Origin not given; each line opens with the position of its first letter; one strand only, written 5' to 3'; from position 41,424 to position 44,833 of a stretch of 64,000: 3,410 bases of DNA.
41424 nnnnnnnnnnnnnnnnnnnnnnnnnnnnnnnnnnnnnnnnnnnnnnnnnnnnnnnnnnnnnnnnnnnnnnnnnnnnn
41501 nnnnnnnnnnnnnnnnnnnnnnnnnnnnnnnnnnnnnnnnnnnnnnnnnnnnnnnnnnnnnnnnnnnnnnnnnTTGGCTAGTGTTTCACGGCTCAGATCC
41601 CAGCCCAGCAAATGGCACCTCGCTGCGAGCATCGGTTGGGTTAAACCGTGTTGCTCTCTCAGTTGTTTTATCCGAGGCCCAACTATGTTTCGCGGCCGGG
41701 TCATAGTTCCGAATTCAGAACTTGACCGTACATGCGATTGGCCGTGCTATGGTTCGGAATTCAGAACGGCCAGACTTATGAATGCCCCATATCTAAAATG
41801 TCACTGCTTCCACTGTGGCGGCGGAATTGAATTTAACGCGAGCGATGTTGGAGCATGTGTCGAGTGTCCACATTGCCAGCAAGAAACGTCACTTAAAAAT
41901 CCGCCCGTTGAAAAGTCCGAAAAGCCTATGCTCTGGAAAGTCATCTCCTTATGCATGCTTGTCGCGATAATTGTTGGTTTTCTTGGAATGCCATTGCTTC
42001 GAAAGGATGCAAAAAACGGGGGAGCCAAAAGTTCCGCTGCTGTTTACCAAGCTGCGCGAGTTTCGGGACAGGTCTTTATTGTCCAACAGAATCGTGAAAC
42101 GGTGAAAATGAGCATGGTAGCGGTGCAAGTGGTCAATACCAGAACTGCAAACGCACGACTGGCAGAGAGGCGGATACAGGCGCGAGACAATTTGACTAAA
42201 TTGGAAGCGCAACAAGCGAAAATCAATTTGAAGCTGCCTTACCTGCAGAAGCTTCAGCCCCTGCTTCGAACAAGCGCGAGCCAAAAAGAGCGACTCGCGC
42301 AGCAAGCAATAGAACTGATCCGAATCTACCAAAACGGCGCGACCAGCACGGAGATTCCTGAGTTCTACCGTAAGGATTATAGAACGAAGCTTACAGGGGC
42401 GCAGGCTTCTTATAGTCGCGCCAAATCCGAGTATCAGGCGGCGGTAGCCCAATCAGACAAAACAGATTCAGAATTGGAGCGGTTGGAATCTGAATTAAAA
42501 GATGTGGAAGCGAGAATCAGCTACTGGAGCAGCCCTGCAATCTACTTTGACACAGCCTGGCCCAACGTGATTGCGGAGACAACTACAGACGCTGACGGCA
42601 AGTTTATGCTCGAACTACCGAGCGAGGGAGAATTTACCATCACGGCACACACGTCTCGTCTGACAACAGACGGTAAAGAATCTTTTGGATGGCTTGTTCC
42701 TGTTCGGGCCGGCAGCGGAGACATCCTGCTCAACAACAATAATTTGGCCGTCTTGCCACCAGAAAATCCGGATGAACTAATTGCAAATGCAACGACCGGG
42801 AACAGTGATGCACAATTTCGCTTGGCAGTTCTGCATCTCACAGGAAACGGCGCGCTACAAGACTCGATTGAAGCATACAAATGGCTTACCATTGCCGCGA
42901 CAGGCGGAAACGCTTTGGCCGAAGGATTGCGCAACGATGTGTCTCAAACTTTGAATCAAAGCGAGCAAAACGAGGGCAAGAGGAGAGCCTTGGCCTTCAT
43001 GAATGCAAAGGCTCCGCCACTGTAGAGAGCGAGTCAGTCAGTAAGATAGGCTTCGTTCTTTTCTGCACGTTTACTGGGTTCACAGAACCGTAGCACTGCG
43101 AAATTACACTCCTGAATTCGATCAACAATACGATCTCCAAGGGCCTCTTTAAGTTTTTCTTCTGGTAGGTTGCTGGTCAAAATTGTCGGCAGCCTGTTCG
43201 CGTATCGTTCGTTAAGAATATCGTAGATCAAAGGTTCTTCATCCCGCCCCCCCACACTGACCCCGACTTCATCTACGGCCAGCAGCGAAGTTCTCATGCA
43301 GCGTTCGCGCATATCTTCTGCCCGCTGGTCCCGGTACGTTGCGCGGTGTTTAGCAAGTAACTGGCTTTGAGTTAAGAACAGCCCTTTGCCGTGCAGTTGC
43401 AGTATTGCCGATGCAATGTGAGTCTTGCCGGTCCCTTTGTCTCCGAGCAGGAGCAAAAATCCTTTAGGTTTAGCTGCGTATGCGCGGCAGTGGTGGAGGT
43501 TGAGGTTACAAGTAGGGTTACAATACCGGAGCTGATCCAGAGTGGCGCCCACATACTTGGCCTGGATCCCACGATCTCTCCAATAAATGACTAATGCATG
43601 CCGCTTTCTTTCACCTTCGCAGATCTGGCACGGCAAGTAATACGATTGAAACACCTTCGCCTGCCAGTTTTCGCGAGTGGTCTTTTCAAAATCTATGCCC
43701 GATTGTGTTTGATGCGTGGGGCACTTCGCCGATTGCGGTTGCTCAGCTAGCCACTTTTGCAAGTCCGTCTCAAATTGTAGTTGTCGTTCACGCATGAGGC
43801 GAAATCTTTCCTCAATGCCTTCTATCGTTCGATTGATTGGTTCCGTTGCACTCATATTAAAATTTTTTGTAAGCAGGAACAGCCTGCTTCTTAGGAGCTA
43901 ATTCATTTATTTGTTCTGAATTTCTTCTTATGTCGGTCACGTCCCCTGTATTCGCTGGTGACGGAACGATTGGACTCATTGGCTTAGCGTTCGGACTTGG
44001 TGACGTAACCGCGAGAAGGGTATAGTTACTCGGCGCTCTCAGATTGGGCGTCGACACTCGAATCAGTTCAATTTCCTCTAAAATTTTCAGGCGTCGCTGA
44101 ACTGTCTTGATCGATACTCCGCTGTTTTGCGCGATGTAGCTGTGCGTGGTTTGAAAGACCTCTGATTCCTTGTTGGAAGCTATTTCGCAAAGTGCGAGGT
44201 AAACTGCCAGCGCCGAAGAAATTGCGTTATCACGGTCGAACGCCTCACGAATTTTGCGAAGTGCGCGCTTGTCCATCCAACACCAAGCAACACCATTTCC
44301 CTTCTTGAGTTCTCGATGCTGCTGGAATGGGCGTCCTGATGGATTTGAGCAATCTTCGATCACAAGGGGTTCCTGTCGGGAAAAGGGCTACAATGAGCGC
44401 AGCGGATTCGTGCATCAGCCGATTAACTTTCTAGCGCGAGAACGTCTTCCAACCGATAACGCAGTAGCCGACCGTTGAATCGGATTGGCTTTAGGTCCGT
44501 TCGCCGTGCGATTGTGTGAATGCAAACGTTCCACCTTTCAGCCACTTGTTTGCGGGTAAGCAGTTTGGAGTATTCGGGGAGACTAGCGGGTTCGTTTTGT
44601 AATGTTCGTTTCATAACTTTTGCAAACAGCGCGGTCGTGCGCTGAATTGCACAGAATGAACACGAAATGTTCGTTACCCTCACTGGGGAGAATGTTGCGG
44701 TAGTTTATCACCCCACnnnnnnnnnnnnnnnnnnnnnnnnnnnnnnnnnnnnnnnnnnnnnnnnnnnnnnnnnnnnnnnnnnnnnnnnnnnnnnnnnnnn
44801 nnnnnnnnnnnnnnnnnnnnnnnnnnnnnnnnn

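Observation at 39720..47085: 7.3-kb integrative element in tRNA-Phe with a replication module, satellite/PICI-like in size and layout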

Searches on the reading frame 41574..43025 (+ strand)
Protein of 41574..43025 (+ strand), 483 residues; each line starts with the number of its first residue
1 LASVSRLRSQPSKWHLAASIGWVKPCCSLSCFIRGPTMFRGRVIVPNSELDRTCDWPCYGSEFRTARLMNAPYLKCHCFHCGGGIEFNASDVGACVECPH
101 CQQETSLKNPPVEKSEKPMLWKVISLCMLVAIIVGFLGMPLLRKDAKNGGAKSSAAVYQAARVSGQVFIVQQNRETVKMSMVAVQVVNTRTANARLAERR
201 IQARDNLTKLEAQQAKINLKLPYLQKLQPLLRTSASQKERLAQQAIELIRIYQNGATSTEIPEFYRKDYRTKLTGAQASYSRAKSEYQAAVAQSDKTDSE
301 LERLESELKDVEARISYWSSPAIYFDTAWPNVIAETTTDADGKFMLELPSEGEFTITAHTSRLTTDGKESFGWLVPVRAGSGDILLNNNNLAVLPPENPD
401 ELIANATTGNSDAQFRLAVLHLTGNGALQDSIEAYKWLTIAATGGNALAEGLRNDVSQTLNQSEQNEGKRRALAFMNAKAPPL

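Call 4: search_protein_families(library=pfam, proteins=[window:41574-43025:+], max_evalue=0.1)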
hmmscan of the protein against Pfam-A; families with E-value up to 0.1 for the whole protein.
window:41574-43025:+ (483 aa): 4 families
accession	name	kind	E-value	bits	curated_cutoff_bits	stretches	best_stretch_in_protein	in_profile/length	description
PF08238.18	Sel1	-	4.4e-07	30.7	30.7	1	411-446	1-36/36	Sel1 repeat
PF10601.15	zf-LITAF-like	-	0.016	15.8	23.8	0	95-147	5-53/70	LITAF-like zinc ribbon domain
PF13620.12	CarboxypepD_reg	-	0.024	15.4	32.3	1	332-360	28-56/82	Carboxypeptidase regulatory-like domain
PF13715.12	CarbopepD_reg_2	-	0.032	14.7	32.2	1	335-358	27-50/88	CarboxypepD_reg-like domain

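Call 5: search_protein_families(library=phrogs, proteins=[window:41574-43025:+], max_evalue=0.01)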
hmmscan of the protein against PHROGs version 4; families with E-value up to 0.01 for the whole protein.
window:41574-43025:+ (483 aa): 1 family
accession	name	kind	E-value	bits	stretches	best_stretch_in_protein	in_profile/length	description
phrog_8741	-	unknown function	9.8e-05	22.7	1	397-450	23-77/380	-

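Call 14: search_protein_families(library=padloc, proteins=[window:41574-43025:+], max_evalue=0.01)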
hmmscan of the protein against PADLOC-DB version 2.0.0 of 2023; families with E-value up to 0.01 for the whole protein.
window:41574-43025:+ (483 aa): 1 family
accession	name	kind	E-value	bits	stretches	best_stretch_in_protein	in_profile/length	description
PDLC03859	LmuB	-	0.0022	15.3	1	98-316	334-480/611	-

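Call 15: search_protein_families(library=ncbifam, proteins=[window:41574-43025:+], max_evalue=0.01)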
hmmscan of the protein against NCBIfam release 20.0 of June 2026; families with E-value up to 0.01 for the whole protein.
window:41574-43025:+ (483 aa): 3 families
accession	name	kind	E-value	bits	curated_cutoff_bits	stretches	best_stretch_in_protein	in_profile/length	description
NF033786.1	phenyl_MerG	equivalog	0.00033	20.7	350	1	406-456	140-191/217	phenylmercury resistance protein MerG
NF045484.1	TransRegExoR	equivalog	0.00042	19.6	450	1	405-478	155-222/267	exopolysaccharide production regulator ExoR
NF038194.1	AlgK_TPR_lipo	equivalog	0.00045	19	700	1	393-470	351-428/448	alginate biosynthesis TPR repeat lipoprotein AlgK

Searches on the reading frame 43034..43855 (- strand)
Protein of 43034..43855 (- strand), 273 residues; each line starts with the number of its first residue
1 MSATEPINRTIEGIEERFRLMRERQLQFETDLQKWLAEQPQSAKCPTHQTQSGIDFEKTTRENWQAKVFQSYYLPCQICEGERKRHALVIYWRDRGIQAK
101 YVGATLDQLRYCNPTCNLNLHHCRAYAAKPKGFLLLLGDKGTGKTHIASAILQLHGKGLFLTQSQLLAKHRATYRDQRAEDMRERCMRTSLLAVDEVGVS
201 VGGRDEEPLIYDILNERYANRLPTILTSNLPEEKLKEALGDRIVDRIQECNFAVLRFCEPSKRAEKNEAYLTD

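Call 4: search_protein_families(library=pfam, proteins=[window:43034-43855:-], max_evalue=0.1)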
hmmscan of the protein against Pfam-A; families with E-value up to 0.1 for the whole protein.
window:43034-43855:- (273 aa): 9 families
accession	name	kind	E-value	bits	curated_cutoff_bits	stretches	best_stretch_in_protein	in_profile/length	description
PF01695.23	IstB_IS21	-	5.2e-14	52.8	24.1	1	134-243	95-207/238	IstB-like ATP binding protein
PF00004.35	AAA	-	7.7e-05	23.6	21.2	1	134-247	1-127/131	ATPase family associated with various cellular activities (AAA)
PF13191.12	AAA_16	-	0.00024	22.1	32.6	1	127-164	21-59/167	AAA ATPase domain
PF00308.24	Bac_DnaA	-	0.00033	21.3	23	1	134-248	37-156/162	Bacterial DnaA ATPAse domain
PF13401.12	AAA_22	-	0.0047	17.7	27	1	130-163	4-33/130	AAA domain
PF07728.20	AAA_5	-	0.052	14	22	0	134-162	2-31/139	AAA domain (dynein-related subfamily)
PF24883.2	NPHP3_N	-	0.082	13.5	24.8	0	130-155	21-46/164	Nephrocystin 3, N-terminal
PF20720.3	nSTAND3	-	0.084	13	27.2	0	130-152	16-38/155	Novel STAND NTPase 3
PF13671.12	AAA_33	-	0.095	13.4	27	0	134-181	2-48/143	AAA domain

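Call 5: search_protein_families(library=phrogs, proteins=[window:43034-43855:-], max_evalue=0.01)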
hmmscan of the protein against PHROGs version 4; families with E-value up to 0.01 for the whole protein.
window:43034-43855:- (273 aa): 5 families
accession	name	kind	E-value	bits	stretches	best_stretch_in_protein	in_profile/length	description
phrog_50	-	DNA, RNA and nucleotide metabolism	3.9e-39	136.1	1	16-267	255-514/570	DnaC-like helicase loader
phrog_3277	-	DNA, RNA and nucleotide metabolism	4.6e-26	92.6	1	129-267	9-157/168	DnaC-like helicase loader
phrog_27475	-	unknown function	2.3e-09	37.2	1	134-237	445-552/599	-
phrog_26922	-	DNA, RNA and nucleotide metabolism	2e-05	26.1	1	189-249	12-72/92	DnaC-like helicase loader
phrog_168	-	DNA, RNA and nucleotide metabolism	0.0092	16.7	0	134-252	45-156/314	clamp loader of DNA polymerase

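Call 14: search_protein_families(library=padloc, proteins=[window:43034-43855:-], max_evalue=0.01)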
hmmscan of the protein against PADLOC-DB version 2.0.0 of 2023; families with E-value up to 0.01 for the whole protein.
window:43034-43855:- (273 aa): 4 families
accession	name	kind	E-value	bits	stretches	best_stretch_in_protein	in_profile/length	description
PDLC02630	DrmD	-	2.4e-12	45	1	134-241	104-215/260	DrmD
PDLC01994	RtcR_PspF1--CARF_AAA_HTH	-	0.0011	16.2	0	124-152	175-202/468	-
PDLC04232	IetA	-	0.0048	14.3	1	124-152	109-137/330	-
PDLC03838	DolB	-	0.0048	14.2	0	133-163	168-198/375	-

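Call 15: search_protein_families(library=ncbifam, proteins=[window:43034-43855:-], max_evalue=0.01)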
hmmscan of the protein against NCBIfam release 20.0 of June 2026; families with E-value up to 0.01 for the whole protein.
window:43034-43855:- (273 aa): 13 families
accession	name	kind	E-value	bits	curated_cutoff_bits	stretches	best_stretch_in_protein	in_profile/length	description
NF005992.0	PRK08116.1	subfamily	1.6e-21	76.7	189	1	134-267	117-256/269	hypothetical protein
NF038214.1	IS21_help_AAA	equivalog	2.5e-18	66.6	200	1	133-243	92-205/232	IS21-like element helper ATPase IstB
NF005931.1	PRK07952.1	equivalog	3.4e-16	59.6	357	1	94-258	59-233/246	replicative helicase loader DnaC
NF009043.0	PRK12377.1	subfamily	9.9e-14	51.5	389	1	135-249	105-224/248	ATP-binding protein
NF005304.0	PRK06835.1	equivalog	9.9e-14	51.2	215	1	128-267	180-324/330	ATP-binding protein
NF006616.1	PRK09183.1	subfamily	4e-11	42.7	300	1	134-241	103-214/253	IS21-like element helper ATPase IstB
NF005098.0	PRK06526.1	subfamily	1.1e-09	38.1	296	1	133-244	111-225/266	transposase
NF005378.0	PRK06921.1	subfamily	3.6e-09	36.1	207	1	131-249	117-246/266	hypothetical protein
TIGR00362.1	DnaA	equivalog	7.7e-08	31.8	343.9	1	134-248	140-259/437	chromosomal replication initiator protein DnaA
NF006505.0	PRK08939.1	equivalog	2.7e-07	30.2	228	1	73-239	93-269/306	primosomal protein DnaI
TIGR03420.1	DnaA_homol_Hda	equivalog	1.3e-06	28.1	194.8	1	118-241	24-143/226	DnaA regulatory inactivator Hda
NF001154.0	PRK00149.3-3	equivalog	2.1e-05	23.7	410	1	134-248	153-274/462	chromosomal replication initiator protein DnaA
NF006038.0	PRK08181.1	subfamily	2.8e-05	23.5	317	1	133-234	109-213/271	transposase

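Call 87: search_dna_similar(query=window:43034-43855:-, collection=phages, mode=protein, max_evalue=0.00001, max_rows=10)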
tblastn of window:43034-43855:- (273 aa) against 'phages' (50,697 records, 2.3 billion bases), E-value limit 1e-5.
Records with a match: 157; places in all: 157; records where one place covers at least 80% of the query: 29.
Best place of each record, by identity: <60% 157.
By first word of the organism name: Pseudomonas 53; Bacillus 14; Ralstonia 12; Stx2a-converting 11; Burkholderia 10; Escherichia 9; Stx1a-converting 8; Vibrio 7; Enterococcus 7; Klebsiella 5; and 12 more.
By host as written in the record: - 35; Pseudomonas aeruginosa 20; Escherichia coli 7; Ralstonia pseudosolanacearum I-31 (MT043) 5; Burkholderia cenocepacia 4; Ralstonia pseudosolanacearum 3; Vibrio breoganii 3; Hafnia paralvei 2; and 58 more.
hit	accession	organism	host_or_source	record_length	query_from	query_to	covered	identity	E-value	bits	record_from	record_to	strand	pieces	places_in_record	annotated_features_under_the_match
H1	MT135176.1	Hafnia phage yong1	Hafnia paralvei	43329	2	266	97%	26.9%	9e-13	74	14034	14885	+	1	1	DNA replication protein | hypothetical protein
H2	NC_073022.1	Hafnia phage yong1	Hafnia paralvei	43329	2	266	97%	26.9%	9e-13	74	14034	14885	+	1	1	DNA replication protein | hypothetical protein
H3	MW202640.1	Caudoviricetes sp.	Manatee Spring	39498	62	268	76%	32.6%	3e-14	78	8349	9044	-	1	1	replicative helicase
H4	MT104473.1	Pseudomonas phage MR13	-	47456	41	266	83%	28.4%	2e-8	61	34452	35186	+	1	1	putative globin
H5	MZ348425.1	Pseudomonas phage psageB2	soil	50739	41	266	83%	28.4%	2e-8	61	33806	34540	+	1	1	putative ATP-binding protein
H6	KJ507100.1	Pseudomonas phage phiPSA1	Pseudomonas syringae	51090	41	266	83%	28.4%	2e-8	61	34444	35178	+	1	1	ATP-binding protein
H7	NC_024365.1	Pseudomonas phage phiPSA1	Pseudomonas syringae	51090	41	266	83%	28.4%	2e-8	61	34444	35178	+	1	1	DnaC-like helicase loader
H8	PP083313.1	Pseudomonas phage PSA-2T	Pseudomonas syringae pv. actinidiae ...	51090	41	266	83%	28.4%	2e-8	61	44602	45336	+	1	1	DnaC-like helicase loader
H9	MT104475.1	Pseudomonas phage MR15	-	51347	41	266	83%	28.4%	2e-8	61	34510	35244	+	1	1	putative globin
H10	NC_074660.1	Pseudomonas phage MR15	-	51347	41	266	83%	28.4%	2e-8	61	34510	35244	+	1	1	putative globin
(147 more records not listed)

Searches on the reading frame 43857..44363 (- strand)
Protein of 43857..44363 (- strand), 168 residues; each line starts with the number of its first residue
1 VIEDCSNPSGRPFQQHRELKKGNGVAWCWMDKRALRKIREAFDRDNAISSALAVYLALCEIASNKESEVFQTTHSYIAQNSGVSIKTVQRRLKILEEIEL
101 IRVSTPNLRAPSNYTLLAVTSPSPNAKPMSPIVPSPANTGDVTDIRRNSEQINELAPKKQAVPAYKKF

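Call 4: search_protein_families(library=pfam, proteins=[window:43857-44363:-], max_evalue=0.1)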
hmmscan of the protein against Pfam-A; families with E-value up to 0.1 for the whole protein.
window:43857-44363:- (168 aa): 8 families
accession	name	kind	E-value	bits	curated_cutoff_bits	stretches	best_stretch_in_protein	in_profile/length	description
PF13730.12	HTH_36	-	2.8e-06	27.5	25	1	50-100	6-54/55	Helix-turn-helix domain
PF13412.12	HTH_24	-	0.00056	19.9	21.9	1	73-102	19-48/48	Winged helix-turn-helix DNA-binding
PF13545.12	HTH_Crp_2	-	0.00077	19.8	27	1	58-102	7-53/70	Crp-like helix-turn-helix domain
PF05732.17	RepL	-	0.0017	18.3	20.3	1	68-102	72-106/164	Firmicute plasmid replication protein (RepL)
PF08279.18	HTH_11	-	0.01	16.1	25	1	72-99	16-43/55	HTH domain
PF13556.12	HTH_30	-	0.063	13.5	27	0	77-98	18-39/59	PucR C-terminal helix-turn-helix domain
PF09397.16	FtsK_gamma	-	0.073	13.2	30.6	0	65-94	2-31/63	Ftsk gamma domain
PF22392.1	Cmr7b-like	-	0.077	13.2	26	1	44-86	125-168/184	Cmr7b-like, BtrG-like domain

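Call 5: search_protein_families(library=phrogs, proteins=[window:43857-44363:-], max_evalue=0.01)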
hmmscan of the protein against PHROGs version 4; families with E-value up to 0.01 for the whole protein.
window:43857-44363:- (168 aa): 7 families
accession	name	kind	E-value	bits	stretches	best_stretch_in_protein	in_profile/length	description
phrog_270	-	DNA, RNA and nucleotide metabolism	4.8e-08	33.8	1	40-140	38-148/383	replication initiation protein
phrog_428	-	DNA, RNA and nucleotide metabolism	1.2e-06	29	1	51-149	107-211/455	replication initiation protein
phrog_186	-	DNA, RNA and nucleotide metabolism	2.6e-06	28.4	1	38-107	25-98/308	DnaD-like helicase loader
phrog_1098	-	DNA, RNA and nucleotide metabolism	2.4e-05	24.2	1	55-105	21-73/546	HTH DNA binding protein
phrog_8102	-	DNA, RNA and nucleotide metabolism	6.6e-05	23.1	1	49-152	34-130/337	replication initiation protein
phrog_1835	-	DNA, RNA and nucleotide metabolism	0.00073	20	1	65-102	61-98/301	HTH DNA binding protein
phrog_1032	-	DNA, RNA and nucleotide metabolism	0.0013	19.8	1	75-104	41-70/281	replication initiation protein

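Call 14: search_protein_families(library=padloc, proteins=[window:43857-44363:-], max_evalue=0.01)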
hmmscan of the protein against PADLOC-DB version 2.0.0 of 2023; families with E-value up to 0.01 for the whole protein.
window:43857-44363:- (168 aa): 1 family
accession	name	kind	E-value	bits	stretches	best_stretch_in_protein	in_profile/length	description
PDLC01857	CARF3--CARF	-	0.0064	14.1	1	51-105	119-177/201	-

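Call 15: search_protein_families(library=ncbifam, proteins=[window:43857-44363:-], max_evalue=0.01)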
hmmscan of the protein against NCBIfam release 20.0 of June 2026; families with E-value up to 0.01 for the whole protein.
window:43857-44363:- (168 aa): 1 family
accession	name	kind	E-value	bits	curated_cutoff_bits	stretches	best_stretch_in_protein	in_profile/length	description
NF040705.1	sigma_mbnA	exception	0.00082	19.1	350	1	67-117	122-172/272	methanobactin precursor domain-containing sigma factor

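Call 88: search_dna_similar(query=window:43857-44363:-, collection=phages, mode=protein, max_evalue=0.001, max_rows=10)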
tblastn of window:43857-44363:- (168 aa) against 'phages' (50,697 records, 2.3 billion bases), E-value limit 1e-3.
No match.

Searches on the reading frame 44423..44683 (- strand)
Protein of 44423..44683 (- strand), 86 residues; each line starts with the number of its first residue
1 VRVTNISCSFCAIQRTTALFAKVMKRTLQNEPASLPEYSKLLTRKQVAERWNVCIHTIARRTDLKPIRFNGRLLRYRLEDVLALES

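Call 4: search_protein_families(library=pfam, proteins=[window:44423-44683:-], max_evalue=0.1)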
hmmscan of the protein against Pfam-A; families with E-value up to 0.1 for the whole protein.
window:44423-44683:- (86 aa): 1 family
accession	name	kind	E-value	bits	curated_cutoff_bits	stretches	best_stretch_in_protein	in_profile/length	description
PF12728.13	HTH_17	-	0.0024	18.6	27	1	41-83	1-45/51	Helix-turn-helix domain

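Call 5: search_protein_families(library=phrogs, proteins=[window:44423-44683:-], max_evalue=0.01)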
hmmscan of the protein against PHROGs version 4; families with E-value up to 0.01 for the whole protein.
window:44423-44683:- (86 aa): 2 families
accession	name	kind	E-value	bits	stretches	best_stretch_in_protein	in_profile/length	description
phrog_4745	-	DNA, RNA and nucleotide metabolism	7.2e-06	26.8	1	24-83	14-82/107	DNA binding protein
phrog_66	-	integration and excision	0.00082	20.1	1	23-83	75-138/412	excisionase and transcriptional regulator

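Call 14: search_protein_families(library=padloc, proteins=[window:44423-44683:-], max_evalue=0.01)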
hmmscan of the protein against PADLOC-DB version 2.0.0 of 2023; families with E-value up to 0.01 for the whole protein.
window:44423-44683:- (86 aa): 0 families

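Call 15: search_protein_families(library=ncbifam, proteins=[window:44423-44683:-], max_evalue=0.01)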
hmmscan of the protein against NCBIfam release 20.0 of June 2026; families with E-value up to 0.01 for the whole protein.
window:44423-44683:- (86 aa): 1 family
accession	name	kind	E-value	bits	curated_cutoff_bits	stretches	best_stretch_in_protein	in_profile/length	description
NF033787.1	HTH_BldC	subfamily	0.004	17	77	1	40-84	1-48/49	BldC family transcriptional regulator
